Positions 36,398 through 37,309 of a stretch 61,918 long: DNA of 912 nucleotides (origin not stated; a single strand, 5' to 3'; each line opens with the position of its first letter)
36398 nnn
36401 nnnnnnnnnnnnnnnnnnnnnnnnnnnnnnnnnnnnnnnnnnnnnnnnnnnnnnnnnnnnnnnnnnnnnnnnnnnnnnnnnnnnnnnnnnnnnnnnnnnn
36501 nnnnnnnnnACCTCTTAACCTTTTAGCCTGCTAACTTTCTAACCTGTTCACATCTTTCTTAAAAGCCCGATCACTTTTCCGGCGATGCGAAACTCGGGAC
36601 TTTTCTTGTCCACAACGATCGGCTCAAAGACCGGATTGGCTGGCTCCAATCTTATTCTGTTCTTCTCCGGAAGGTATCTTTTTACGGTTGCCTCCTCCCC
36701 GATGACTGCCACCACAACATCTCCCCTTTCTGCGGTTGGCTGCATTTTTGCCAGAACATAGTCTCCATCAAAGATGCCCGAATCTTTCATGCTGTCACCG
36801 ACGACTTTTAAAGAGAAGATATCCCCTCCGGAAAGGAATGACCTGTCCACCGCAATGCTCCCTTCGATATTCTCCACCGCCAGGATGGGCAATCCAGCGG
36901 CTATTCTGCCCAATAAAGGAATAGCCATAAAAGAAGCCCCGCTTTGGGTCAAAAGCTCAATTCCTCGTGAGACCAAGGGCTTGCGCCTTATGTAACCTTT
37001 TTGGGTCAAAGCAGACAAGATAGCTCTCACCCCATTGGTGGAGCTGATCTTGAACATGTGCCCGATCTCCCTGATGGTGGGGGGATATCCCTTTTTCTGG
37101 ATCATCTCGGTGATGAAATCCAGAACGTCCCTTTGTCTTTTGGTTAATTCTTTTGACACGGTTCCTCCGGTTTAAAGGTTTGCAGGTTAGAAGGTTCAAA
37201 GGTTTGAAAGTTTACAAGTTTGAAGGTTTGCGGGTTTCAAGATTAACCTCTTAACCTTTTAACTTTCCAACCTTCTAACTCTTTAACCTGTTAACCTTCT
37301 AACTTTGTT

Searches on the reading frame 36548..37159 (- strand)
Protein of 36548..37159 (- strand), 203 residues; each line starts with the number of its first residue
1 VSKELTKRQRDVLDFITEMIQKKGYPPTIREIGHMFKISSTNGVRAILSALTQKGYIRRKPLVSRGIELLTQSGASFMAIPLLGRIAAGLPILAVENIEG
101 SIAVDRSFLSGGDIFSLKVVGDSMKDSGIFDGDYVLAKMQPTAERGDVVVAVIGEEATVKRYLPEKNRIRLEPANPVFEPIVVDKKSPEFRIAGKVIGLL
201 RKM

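Call 13: search_protein_families(library=pfam, proteins=[window:36548-37159:-])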
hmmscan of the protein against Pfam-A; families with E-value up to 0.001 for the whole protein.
window:36548-37159:- (203 aa): 2 families
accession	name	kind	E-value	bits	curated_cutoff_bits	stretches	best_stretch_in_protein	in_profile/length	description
PF00717.28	Peptidase_S24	-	5.2e-29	100.8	23.3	1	81-197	1-116/116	Peptidase S24-like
PF01726.22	LexA_DNA_bind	-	1.9e-23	82.5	23.7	1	3-66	2-65/65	LexA DNA binding domain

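Call 14: search_protein_families(library=ncbifam, proteins=[window:36548-37159:-])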
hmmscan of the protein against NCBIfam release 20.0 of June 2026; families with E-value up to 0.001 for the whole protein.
window:36548-37159:- (203 aa): 2 families
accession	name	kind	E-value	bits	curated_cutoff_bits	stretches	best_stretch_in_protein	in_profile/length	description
TIGR00498.1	lexA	equivalog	2.1e-64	216.9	110.95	1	3-203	2-202/203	transcriptional repressor LexA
NF007621.2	PRK10276.1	subfamily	1.5e-17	63.6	110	1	88-198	2-112/115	translesion error-prone DNA polymerase V autoproteolytic subunit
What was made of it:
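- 36548..37159 (-): lexA (203 aa), with Ala-Gly cleavage site and catalytic Ser and Lys conserved. TIGR00498 at 216.9 bits against a cut-off of 110.95 (call 14).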

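Call 15: find_encoding_contigs(protein=window:36548-37159:-, flank=10000, max_places=10)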
Protein window:36548-37159:- (203 aa): 1 contig read that carries it; 1 place shown.
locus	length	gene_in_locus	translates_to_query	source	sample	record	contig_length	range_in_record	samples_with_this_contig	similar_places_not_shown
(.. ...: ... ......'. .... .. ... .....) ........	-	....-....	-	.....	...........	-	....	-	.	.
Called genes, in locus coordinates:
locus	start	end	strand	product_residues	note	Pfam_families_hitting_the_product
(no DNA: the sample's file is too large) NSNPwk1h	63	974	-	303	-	PF13580:SIS_2, PF22198:GKRP_SIS_2 (weak), PF22645:GKRP_SIS_N, PF01380:SIS (weak), PF20741:GKRP-like_C (faint)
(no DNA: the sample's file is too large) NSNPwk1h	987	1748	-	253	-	-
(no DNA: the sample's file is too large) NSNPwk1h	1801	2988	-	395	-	PF00155:Aminotran_1_2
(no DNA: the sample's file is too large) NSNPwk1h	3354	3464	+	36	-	-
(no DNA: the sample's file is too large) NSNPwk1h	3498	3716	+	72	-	PF05635:23S_rRNA_IVP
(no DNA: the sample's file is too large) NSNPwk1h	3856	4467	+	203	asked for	PF01726:LexA_DNA_bind, PF00717:Peptidase_S24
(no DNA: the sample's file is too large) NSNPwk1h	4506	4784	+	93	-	?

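Call 20: find_homologous_proteins(query=window:36548-37159:-, max_evalue=1e-30)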
Query window:36548-37159:- (203 aa): 6962 proteins with E <= 1e-30 among 8000 candidates; the best 120 are listed.
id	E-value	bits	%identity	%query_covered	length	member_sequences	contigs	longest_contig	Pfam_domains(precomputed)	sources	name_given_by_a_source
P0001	1.5e-123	428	100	100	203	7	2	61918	PF00717.29,PF01726.23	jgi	-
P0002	5.9e-120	416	98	100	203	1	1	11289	PF00717.29,PF01726.23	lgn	-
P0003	6.5e-119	413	97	100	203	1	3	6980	PF00717.29,PF01726.23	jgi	-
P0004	3.3e-113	394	91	100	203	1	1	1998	PF00717.29,PF01726.23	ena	-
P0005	1.0e-112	393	90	100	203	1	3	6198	PF00717.29,PF01726.23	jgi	jgi:repressor LexA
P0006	1.1e-112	392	90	100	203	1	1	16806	PF00717.29,PF01726.23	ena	-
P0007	6.1e-112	390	91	100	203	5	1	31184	PF00717.29,PF01726.23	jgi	jgi:repressor LexA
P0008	7.0e-112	390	89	100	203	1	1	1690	PF00717.29,PF01726.23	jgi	jgi:repressor LexA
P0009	8.2e-112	390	90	100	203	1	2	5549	PF00717.29,PF01726.23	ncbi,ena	-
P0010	1.8e-111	388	90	100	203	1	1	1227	PF00717.29,PF01726.23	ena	-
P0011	2.2e-111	388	88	100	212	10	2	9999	PF00717.29,PF01726.23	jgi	jgi:repressor LexA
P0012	2.6e-111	388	90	100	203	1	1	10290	PF00717.29,PF01726.23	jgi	jgi:repressor LexA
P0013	6.8e-111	387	87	100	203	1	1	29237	PF00717.29,PF01726.23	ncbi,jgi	-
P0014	8.3e-111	386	90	100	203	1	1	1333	PF00717.29,PF01726.23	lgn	-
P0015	1.3e-110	386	89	100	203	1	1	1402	PF00717.29,PF01726.23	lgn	-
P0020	4.9e-109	381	89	100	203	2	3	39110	PF00717.29,PF01726.23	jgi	jgi:repressor LexA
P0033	7.0e-104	364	82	100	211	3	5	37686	PF00717.29,PF01726.23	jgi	jgi:repressor LexA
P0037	2.5e-94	333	75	100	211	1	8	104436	PF00717.29,PF01726.23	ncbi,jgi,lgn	-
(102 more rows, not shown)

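Call 21: find_encoding_contigs(protein=P0020, flank=4000, max_places=3)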
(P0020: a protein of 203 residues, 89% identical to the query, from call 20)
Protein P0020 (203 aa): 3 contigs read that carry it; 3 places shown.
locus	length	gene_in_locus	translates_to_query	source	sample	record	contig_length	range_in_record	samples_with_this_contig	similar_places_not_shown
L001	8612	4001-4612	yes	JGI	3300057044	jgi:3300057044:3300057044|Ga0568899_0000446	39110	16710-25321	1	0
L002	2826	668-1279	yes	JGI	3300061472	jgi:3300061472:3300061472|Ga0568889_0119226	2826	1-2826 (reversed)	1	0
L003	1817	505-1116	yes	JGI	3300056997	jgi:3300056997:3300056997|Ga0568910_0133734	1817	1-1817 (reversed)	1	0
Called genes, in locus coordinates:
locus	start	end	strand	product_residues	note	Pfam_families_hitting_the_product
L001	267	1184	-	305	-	PF13580:SIS_2, PF22198:GKRP_SIS_2 (weak), PF22645:GKRP_SIS_N, PF01380:SIS (weak)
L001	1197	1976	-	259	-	-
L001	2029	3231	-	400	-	PF00155:Aminotran_1_2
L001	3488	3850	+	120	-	PF05635:23S_rRNA_IVP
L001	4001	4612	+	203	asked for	PF01726:LexA_DNA_bind, PF00717:Peptidase_S24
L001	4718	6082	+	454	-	PF00817:IMS, PF21999:IMS_HHH_1, PF11799:IMS_C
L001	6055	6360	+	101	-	-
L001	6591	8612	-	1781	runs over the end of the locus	-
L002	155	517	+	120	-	PF05635:23S_rRNA_IVP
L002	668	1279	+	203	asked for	PF01726:LexA_DNA_bind, PF00717:Peptidase_S24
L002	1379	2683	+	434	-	-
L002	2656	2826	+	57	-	?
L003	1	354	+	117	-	?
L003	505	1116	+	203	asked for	PF01726:LexA_DNA_bind, PF00717:Peptidase_S24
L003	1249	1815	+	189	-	?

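Call 22: find_encoding_contigs(protein=P0033, flank=4000, max_places=3)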
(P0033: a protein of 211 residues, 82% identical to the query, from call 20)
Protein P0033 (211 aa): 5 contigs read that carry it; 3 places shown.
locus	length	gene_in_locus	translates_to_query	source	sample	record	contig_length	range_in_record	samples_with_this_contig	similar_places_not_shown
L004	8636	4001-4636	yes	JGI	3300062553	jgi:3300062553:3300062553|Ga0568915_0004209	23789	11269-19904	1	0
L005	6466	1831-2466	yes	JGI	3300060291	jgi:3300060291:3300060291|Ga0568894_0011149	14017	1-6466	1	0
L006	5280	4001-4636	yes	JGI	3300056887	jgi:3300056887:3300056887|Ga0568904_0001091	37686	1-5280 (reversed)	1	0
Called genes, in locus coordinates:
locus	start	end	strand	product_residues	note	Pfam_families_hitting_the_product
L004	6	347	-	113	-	PF13240:Zn_Ribbon_1 (weak), PF09413:DUF2007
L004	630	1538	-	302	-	PF20741:GKRP-like_C (faint), PF13580:SIS_2, PF22198:GKRP_SIS_2 (weak), PF22645:GKRP_SIS_N, PF01380:SIS (weak)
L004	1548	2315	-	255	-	-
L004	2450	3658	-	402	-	PF00155:Aminotran_1_2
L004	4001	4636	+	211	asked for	PF01726:LexA_DNA_bind, PF00717:Peptidase_S24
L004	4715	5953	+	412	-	PF00817:IMS, PF11798:IMS_HHH (weak), PF21999:IMS_HHH_1, PF11799:IMS_C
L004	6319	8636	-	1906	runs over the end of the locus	PF00404:Dockerin_1 (faint)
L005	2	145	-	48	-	?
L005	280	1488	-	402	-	PF00155:Aminotran_1_2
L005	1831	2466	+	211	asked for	PF01726:LexA_DNA_bind, PF00717:Peptidase_S24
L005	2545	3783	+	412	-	PF00817:IMS, PF11798:IMS_HHH (weak), PF21999:IMS_HHH_1, PF11799:IMS_C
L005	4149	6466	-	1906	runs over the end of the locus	PF00404:Dockerin_1 (faint)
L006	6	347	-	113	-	PF13240:Zn_Ribbon_1 (weak), PF09413:DUF2007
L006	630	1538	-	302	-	PF20741:GKRP-like_C (faint), PF13580:SIS_2, PF22198:GKRP_SIS_2 (weak), PF22645:GKRP_SIS_N, PF01380:SIS (weak)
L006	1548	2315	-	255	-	-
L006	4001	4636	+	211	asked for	PF01726:LexA_DNA_bind, PF00717:Peptidase_S24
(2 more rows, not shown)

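Call 23: find_encoding_contigs(protein=P0037, flank=4000, max_places=3)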
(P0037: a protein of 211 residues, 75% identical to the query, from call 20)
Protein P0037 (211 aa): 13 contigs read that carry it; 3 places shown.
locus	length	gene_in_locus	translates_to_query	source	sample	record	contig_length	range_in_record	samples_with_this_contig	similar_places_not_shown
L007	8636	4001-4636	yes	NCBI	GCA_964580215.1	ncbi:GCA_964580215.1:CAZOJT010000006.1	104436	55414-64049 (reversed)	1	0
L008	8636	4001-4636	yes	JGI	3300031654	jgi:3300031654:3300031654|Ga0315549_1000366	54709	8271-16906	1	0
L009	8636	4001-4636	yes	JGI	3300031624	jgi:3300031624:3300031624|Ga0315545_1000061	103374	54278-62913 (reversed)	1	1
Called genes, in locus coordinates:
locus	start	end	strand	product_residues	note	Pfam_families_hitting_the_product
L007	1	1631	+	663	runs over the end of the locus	PF02085:Cytochrom_CIII (faint), PF09699:Paired_CXXCH_1 (faint), PF14522:Cytochrome_C7 (faint), PF14537:Cytochrom_c3_2 (faint), PF01292:Ni_hydr_CYTB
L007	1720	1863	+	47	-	-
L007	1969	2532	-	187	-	PF00293:NUDIX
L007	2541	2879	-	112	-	-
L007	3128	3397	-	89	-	PF00805:Pentapeptide (weak)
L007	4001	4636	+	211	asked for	PF01726:LexA_DNA_bind, PF00717:Peptidase_S24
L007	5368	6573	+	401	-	PF00817:IMS, PF11798:IMS_HHH (weak), PF21704:POLH-Rev1_HhH, PF21999:IMS_HHH_1 (weak), PF11799:IMS_C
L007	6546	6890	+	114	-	-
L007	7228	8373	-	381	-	PF04519:Bactofilin (weak), PF26514:DUF8173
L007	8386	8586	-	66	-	-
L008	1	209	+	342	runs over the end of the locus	PF00535:Glycos_transf_2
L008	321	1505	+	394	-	PF13439:Glyco_transf_4, PF13477:Glyco_trans_4_2 (faint), PF13579:Glyco_trans_4_4, PF20706:GT4-conflict, PF00534:Glycos_transf_1, PF13692:Glyco_trans_1_4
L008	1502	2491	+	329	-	PF03706:LPG_synthase_TM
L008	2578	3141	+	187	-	PF13384:HTH_23 (weak), PF13551:HTH_29, PF18024:HTH_50 (faint), PF13565:HTH_32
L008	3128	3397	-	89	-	PF00805:Pentapeptide (weak)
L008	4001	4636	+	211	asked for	PF01726:LexA_DNA_bind, PF00717:Peptidase_S24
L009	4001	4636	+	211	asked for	PF01726:LexA_DNA_bind, PF00717:Peptidase_S24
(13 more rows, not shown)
